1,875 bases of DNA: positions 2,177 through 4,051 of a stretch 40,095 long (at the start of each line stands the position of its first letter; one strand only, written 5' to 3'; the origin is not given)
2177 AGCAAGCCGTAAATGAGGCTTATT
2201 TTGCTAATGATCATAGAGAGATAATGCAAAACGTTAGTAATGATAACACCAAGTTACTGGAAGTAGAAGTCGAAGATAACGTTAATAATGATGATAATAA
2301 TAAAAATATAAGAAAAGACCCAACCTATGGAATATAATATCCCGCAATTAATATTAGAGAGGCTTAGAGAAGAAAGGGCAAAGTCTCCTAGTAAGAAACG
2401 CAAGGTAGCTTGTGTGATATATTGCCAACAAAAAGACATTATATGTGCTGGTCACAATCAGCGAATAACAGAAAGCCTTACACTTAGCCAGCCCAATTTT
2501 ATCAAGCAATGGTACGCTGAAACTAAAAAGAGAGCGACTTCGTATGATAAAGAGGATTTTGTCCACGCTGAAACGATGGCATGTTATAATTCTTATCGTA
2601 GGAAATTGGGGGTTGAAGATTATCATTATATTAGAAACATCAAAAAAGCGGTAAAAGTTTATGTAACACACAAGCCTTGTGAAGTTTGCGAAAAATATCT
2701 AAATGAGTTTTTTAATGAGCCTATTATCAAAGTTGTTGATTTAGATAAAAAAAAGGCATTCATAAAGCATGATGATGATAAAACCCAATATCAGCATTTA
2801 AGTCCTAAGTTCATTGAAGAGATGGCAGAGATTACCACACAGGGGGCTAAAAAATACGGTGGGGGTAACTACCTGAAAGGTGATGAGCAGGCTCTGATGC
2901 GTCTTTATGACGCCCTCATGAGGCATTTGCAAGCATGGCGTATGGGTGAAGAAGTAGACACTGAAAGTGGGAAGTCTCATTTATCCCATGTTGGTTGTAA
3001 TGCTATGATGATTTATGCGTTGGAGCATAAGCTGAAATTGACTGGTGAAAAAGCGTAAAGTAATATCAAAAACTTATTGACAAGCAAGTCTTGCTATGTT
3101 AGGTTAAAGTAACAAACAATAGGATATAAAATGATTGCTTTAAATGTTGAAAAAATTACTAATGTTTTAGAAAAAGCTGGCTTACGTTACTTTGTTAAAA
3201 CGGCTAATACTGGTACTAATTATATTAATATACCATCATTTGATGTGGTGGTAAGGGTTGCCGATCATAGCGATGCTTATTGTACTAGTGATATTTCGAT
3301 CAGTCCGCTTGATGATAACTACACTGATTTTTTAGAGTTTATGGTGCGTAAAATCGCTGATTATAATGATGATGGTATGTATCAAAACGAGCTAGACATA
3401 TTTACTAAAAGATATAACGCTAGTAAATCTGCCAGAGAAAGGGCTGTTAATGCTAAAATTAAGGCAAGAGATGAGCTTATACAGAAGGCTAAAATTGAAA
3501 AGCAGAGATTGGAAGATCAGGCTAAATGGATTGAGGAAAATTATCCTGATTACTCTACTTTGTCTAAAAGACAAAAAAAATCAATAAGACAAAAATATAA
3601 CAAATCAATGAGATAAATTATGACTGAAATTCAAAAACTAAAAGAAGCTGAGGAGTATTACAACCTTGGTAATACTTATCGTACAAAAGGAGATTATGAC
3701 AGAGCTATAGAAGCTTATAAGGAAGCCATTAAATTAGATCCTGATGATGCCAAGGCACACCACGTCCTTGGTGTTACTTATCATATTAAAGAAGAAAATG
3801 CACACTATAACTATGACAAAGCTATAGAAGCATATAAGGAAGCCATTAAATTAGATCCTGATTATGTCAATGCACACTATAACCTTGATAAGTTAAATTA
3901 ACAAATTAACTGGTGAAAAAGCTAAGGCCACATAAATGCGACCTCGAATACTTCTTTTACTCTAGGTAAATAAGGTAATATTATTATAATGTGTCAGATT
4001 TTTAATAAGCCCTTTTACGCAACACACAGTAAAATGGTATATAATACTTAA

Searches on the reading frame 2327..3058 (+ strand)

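Call 10: search_protein_families(library=phrogs, proteins=[window:2327-3058:+], max_evalue=0.001)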
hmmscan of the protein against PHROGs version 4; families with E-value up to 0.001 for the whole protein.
window:2327-3058:+ (243 aa): 10 families
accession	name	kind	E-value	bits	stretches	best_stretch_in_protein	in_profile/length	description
phrog_801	-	DNA, RNA and nucleotide metabolism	3.9e-24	87.1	1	139-234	94-188/476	dATP / dGTP pyrophosphohydrolase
phrog_2252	-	lysis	4.4e-20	73.6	1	142-232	100-191/285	endolysin; inhibits RNA polymerase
phrog_19680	-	unknown function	4.4e-17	63.8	1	123-235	73-182/188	-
phrog_5033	-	lysis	1.4e-12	48.9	1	105-233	39-168/178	endolysin; inhibits RNA polymerase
phrog_11257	-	unknown function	1.2e-11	46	1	161-231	29-97/200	-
phrog_2369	-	DNA, RNA and nucleotide metabolism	2.2e-11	45.2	1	18-211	18-195/195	dCMP deaminase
phrog_37590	-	unknown function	3.3e-11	43.9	1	142-231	42-141/341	-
phrog_5332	-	unknown function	1.2e-10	42.3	1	163-232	133-200/215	-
phrog_16254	-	unknown function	2.4e-06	28.2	1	160-229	34-101/377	-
phrog_174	-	DNA, RNA and nucleotide metabolism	6.9e-05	23.6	1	15-126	126-214/384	dCMP deaminase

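Call 11: search_protein_families(library=pfam, proteins=[window:2327-3058:+], max_evalue=0.01)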
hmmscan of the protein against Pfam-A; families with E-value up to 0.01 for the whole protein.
window:2327-3058:+ (243 aa): 4 families
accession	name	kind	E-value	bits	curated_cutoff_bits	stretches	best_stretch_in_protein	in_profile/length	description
PF18909.5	dGTP_diPhyd_N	-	1.2e-23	83.4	27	1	147-235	6-92/99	dATP/dGTP diphosphohydrolase, N-terminal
PF00383.29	dCMP_cyt_deam_1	-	1.5e-10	41.3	25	1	14-128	12-93/102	Cytidine and deoxycytidylate deaminase zinc-binding region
PF14437.12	MafB19-deam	-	8.4e-05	22.9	27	1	12-123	10-87/142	MafB19-like deaminase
PF14439.12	Bd3614-deam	-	0.0047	17.3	38.5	1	24-130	7-79/113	Bd3614-like deaminase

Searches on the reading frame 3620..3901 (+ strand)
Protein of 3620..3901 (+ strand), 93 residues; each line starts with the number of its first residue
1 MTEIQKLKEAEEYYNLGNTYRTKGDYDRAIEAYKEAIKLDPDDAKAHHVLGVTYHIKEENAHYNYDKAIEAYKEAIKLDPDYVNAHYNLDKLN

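Call 10: search_protein_families(library=phrogs, proteins=[window:3620-3901:+], max_evalue=0.001)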
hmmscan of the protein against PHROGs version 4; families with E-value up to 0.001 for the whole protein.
window:3620-3901:+ (93 aa): 3 families
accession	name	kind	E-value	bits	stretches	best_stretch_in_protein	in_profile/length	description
phrog_7590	-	unknown function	2.1e-10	41.8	1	10-88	89-162/234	-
phrog_22932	-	unknown function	4.7e-06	26.3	1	1-55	302-355/646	-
phrog_5208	-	unknown function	1.2e-05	25.5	1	11-87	219-295/372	-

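Call 11: search_protein_families(library=pfam, proteins=[window:3620-3901:+], max_evalue=0.01)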
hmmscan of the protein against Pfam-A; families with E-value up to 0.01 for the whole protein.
window:3620-3901:+ (93 aa): 27 families (the best 25 are shown)
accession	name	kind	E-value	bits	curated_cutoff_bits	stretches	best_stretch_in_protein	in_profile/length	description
PF13414.12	TPR_11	-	2e-25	88.6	26.8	2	17-55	1-39/42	TPR repeat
PF00515.34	TPR_1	-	7.2e-21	73.5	27.8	2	10-43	1-34/34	Tetratricopeptide repeat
PF07719.23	TPR_2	-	2.1e-18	65.3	27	2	10-43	1-34/34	Tetratricopeptide repeat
PF13181.12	TPR_8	-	1.9e-17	62.3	25.7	2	13-43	4-34/34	Tetratricopeptide repeat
PF13431.12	TPR_17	-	4.1e-17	61.4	24.4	3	32-69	1-33/34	Tetratricopeptide repeat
PF13432.12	TPR_16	-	3.2e-14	53.5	32.7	2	14-55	1-42/65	Tetratricopeptide repeat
PF13428.12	TPR_14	-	4.4e-14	52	23.5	2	11-51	2-42/44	Tetratricopeptide repeat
PF13424.12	TPR_12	-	1.2e-12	48.3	30.1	2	13-78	6-74/77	Tetratricopeptide repeat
PF14559.12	TPR_19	-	5.3e-11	43.1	25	2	23-54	4-35/68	Tetratricopeptide repeat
PF13176.12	TPR_7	-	1.5e-10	40.7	27.9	1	13-44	2-35/36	Tetratricopeptide repeat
PF13174.12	TPR_6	-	1.5e-07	32.1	26.3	1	13-42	3-32/33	Tetratricopeptide repeat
PF23914.1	TPR_CcmH_CycH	-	1.4e-06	28.6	42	1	8-47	48-87/158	Cytochrome c-type biogenesis protein H TPR domain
PF24575.1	TPR_Slam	-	1.5e-06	29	35.2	0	17-54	54-91/104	Surface lipoprotein assembly modifier, N-terminal TPR repeats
PF13374.12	TPR_10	-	6.3e-06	26.5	27.5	1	13-38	5-30/42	Tetratricopeptide repeat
PF13429.12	TPR_15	-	1.2e-05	25.3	26.2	1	8-47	144-183/280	Tetratricopeptide repeat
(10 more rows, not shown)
